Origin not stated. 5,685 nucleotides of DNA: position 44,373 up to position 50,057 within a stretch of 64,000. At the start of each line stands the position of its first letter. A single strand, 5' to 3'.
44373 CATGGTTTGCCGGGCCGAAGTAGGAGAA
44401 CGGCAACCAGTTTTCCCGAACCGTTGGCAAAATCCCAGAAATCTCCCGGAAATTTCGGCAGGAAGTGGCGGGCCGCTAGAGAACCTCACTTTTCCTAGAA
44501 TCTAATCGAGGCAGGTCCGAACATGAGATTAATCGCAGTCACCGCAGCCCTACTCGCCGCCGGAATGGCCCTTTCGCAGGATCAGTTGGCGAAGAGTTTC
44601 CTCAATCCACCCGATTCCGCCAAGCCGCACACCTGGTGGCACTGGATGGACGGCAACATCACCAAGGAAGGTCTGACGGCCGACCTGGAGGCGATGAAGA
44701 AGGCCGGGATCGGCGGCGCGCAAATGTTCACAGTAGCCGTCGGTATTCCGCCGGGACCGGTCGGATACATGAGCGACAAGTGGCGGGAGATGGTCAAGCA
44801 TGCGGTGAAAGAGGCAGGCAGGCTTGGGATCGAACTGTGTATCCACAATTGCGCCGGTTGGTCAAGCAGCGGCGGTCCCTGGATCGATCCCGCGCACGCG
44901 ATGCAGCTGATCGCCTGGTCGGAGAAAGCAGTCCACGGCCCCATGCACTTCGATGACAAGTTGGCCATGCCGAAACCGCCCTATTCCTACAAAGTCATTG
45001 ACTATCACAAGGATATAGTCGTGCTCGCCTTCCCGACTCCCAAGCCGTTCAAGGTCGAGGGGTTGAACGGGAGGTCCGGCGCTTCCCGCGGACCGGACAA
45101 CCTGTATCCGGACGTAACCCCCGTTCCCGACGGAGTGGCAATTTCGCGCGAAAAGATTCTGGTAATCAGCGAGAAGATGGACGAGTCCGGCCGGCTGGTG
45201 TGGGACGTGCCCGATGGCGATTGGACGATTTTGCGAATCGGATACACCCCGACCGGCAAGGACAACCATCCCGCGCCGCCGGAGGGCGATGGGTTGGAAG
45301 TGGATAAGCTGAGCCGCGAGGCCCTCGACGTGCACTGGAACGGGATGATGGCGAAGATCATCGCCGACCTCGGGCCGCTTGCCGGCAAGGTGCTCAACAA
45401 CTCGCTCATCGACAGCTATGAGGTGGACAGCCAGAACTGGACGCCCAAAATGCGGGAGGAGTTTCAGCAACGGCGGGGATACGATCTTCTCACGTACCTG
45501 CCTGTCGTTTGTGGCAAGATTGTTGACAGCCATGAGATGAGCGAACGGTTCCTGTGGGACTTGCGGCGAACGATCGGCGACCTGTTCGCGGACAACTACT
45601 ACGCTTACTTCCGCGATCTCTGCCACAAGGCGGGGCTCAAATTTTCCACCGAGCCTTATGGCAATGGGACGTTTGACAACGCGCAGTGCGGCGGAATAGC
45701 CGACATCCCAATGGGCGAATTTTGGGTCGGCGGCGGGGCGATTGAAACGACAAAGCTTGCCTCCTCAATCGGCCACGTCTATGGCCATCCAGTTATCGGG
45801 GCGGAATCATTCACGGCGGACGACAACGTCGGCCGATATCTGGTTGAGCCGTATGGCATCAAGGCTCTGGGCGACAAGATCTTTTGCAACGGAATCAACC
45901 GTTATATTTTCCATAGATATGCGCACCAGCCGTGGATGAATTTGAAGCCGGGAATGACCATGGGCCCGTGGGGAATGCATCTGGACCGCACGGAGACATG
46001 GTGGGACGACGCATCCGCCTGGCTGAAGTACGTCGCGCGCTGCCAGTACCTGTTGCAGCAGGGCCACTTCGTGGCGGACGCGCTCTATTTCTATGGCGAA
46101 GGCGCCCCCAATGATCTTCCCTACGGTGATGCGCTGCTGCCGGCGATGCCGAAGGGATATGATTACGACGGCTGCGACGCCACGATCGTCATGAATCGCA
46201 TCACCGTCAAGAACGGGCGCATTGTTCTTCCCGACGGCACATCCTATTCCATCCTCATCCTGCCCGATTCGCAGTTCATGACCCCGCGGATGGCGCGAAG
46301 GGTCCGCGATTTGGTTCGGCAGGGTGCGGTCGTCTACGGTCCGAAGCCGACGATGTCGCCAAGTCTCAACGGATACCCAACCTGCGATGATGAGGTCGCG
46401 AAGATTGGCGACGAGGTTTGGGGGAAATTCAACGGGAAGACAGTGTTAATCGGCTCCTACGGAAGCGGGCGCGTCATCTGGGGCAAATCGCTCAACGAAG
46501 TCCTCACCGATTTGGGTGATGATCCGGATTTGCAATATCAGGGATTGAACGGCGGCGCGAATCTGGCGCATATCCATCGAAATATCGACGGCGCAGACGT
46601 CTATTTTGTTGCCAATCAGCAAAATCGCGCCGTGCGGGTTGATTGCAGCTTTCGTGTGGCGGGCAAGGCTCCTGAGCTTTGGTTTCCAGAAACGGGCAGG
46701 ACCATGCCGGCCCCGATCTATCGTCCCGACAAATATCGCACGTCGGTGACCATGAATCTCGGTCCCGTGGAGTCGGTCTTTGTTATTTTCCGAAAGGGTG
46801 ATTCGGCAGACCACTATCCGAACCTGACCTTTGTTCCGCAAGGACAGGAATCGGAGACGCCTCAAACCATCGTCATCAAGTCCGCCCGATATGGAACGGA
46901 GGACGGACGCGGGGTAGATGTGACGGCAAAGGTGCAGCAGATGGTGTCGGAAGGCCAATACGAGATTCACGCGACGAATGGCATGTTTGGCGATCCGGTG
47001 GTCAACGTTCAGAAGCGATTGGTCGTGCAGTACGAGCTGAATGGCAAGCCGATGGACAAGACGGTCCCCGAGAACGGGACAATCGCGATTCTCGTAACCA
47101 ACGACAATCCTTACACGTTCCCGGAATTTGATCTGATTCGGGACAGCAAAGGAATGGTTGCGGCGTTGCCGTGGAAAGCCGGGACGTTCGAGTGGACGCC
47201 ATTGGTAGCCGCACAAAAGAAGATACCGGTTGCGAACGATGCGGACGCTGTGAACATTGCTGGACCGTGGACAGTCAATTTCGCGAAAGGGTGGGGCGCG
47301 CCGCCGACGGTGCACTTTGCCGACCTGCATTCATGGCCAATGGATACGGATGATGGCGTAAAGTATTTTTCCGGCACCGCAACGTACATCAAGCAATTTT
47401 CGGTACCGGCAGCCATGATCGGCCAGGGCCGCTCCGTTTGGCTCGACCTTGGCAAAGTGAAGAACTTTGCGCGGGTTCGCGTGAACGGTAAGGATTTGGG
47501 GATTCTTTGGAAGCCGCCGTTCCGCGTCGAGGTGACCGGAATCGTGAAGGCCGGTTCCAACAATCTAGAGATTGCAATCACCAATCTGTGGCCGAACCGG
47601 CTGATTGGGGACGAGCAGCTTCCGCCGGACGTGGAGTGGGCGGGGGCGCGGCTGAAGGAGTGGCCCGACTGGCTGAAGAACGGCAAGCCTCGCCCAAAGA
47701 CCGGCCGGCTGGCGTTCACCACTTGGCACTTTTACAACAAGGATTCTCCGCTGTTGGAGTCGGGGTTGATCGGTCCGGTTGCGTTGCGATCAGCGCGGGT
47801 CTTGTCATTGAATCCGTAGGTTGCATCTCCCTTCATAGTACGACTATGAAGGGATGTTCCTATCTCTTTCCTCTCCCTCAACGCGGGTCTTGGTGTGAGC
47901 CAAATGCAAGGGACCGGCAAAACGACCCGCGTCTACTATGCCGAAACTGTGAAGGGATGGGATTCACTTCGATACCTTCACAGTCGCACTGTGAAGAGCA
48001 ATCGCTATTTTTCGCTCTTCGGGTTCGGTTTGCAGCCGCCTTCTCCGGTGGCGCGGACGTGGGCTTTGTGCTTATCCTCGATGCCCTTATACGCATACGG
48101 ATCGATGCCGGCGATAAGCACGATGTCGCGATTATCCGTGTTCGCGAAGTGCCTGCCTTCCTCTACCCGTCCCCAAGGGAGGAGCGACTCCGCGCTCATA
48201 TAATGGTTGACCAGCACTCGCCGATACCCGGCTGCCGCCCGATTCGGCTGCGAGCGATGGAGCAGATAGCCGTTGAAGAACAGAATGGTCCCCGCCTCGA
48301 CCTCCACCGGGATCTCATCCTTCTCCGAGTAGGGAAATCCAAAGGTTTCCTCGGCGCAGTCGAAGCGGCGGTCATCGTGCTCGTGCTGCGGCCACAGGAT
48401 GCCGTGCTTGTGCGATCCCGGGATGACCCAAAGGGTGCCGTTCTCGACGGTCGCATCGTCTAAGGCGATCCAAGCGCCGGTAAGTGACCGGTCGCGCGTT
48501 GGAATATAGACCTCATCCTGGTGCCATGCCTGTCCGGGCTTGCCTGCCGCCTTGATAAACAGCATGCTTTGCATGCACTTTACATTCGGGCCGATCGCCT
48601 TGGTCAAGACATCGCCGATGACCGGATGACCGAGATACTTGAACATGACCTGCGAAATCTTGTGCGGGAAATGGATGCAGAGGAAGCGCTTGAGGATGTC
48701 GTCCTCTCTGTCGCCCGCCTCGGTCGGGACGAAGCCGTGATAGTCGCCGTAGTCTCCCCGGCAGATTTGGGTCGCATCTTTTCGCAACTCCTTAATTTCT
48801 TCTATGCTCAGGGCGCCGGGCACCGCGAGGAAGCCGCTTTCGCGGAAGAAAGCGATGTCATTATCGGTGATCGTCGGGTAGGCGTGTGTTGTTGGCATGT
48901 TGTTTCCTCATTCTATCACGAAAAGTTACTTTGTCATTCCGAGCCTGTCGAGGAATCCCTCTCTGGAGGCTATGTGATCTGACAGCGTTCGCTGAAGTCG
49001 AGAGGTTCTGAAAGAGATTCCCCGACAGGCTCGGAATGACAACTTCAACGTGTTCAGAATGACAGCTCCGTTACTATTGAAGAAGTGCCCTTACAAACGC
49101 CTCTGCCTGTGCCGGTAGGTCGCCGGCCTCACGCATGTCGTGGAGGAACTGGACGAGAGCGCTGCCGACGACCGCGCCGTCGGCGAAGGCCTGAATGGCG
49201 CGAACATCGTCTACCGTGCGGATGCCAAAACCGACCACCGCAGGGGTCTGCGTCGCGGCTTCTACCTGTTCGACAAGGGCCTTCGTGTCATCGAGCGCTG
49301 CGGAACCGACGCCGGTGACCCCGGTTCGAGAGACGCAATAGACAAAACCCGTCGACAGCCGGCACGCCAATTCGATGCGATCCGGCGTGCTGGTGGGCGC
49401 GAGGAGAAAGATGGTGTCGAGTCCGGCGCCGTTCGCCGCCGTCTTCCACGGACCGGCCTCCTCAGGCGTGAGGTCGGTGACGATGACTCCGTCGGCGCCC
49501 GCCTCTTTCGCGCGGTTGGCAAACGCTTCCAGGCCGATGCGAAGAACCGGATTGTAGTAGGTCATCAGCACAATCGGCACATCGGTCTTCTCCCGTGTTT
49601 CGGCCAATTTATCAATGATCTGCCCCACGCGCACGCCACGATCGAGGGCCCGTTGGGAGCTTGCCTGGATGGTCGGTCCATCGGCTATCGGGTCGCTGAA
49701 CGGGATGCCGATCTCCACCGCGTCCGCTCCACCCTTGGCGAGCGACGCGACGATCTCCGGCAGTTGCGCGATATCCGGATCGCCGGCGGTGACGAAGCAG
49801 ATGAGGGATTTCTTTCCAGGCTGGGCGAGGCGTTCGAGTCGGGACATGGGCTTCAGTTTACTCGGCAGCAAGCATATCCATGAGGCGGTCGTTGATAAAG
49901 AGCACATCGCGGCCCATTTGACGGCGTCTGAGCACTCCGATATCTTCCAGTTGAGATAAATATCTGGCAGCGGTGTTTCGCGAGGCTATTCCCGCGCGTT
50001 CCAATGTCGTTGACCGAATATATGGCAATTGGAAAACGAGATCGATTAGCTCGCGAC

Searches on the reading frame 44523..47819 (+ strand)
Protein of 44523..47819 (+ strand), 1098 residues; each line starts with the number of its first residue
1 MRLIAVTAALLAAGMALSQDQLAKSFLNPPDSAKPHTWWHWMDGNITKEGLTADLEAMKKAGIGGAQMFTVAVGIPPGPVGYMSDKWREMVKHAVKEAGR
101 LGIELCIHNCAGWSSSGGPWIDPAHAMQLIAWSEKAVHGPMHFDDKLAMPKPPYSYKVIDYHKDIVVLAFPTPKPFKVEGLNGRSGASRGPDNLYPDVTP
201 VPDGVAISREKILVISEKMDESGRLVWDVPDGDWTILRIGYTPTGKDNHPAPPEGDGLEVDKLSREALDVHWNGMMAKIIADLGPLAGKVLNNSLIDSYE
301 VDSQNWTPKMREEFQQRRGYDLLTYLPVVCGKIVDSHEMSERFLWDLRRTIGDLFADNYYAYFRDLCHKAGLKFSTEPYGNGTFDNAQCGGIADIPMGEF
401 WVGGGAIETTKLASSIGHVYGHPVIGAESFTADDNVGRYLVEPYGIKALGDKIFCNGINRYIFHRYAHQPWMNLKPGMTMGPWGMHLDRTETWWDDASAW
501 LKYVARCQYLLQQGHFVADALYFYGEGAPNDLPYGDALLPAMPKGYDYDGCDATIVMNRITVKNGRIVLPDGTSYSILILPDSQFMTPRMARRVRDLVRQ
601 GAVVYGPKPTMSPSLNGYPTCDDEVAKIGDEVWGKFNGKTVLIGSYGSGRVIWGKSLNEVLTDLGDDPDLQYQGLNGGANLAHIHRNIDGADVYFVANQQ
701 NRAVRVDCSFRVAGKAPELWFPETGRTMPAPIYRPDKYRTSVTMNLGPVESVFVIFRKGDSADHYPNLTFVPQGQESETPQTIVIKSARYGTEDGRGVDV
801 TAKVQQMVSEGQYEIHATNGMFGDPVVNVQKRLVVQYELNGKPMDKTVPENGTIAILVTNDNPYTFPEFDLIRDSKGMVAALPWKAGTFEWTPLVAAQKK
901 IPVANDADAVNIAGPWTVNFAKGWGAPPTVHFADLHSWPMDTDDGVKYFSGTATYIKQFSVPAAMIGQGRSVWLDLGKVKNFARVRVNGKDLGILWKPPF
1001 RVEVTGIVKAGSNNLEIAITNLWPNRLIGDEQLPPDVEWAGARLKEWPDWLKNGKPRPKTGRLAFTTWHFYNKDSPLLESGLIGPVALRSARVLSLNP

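Call 22: search_protein_families(library=pfam, proteins=[window:44523-47819:+], max_evalue=0.01)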
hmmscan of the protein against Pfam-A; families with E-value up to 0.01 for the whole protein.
window:44523-47819:+ (1098 aa): 4 families
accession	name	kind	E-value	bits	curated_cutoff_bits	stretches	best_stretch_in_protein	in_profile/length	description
PF17132.9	Glyco_hydro_106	-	7.1e-208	693.1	29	1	28-729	2-738/743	alpha-L-rhamnosidase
PF22666.2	Glyco_hydro_2_N2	-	2.7e-06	28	27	1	952-1027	49-125/167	Glycosyl hydrolase 2 galactose-binding domain-like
PF11875.14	DnaJ-like_C11_C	-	1.7e-05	25.1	27.1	1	781-855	39-130/132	DnaJ-like protein C11, C-terminal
PF02837.24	Glyco_hydro_2_N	-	0.0014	19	28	1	906-1031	30-145/169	Glycosyl hydrolases family 2, sugar binding domain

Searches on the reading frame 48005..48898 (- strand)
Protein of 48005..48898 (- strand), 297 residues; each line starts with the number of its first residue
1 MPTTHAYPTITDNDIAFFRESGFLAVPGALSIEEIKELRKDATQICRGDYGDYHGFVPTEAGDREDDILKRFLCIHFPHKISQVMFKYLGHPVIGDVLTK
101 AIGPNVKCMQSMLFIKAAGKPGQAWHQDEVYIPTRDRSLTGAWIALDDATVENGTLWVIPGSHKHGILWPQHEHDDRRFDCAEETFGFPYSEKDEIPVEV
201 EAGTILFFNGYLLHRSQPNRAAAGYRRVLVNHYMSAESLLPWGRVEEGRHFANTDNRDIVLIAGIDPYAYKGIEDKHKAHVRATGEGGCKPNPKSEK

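Call 22: search_protein_families(library=pfam, proteins=[window:48005-48898:-], max_evalue=0.01)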
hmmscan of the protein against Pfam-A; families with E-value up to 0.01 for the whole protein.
window:48005-48898:- (297 aa): 1 family
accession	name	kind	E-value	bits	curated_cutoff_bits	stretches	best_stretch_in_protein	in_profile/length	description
PF05721.19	PhyH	-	1e-37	131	22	1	18-227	1-212/213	Phytanoyl-CoA dioxygenase (PhyH)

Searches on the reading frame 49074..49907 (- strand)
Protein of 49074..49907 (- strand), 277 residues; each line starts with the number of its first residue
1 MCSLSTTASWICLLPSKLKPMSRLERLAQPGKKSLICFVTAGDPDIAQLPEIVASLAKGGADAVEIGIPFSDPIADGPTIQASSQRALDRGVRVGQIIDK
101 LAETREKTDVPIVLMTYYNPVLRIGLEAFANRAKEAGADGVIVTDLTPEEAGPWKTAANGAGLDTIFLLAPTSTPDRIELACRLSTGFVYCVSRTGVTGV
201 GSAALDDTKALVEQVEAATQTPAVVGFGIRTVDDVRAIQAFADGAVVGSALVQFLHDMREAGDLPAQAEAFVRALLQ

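Call 22: search_protein_families(library=pfam, proteins=[window:49074-49907:-], max_evalue=0.01)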
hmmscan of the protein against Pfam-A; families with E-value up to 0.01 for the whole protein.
window:49074-49907:- (277 aa): 3 families
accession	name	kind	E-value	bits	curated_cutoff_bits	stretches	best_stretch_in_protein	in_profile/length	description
PF00290.26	Trp_syntA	-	3.8e-85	285.4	27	1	25-260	2-238/259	Tryptophan synthase alpha chain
PF00977.27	His_biosynth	-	0.00031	20.7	23.6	1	208-253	61-107/228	Histidine biosynthesis protein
PF01884.23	PcrB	-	0.0045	16.9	23.9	0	202-252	162-212/226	PcrB family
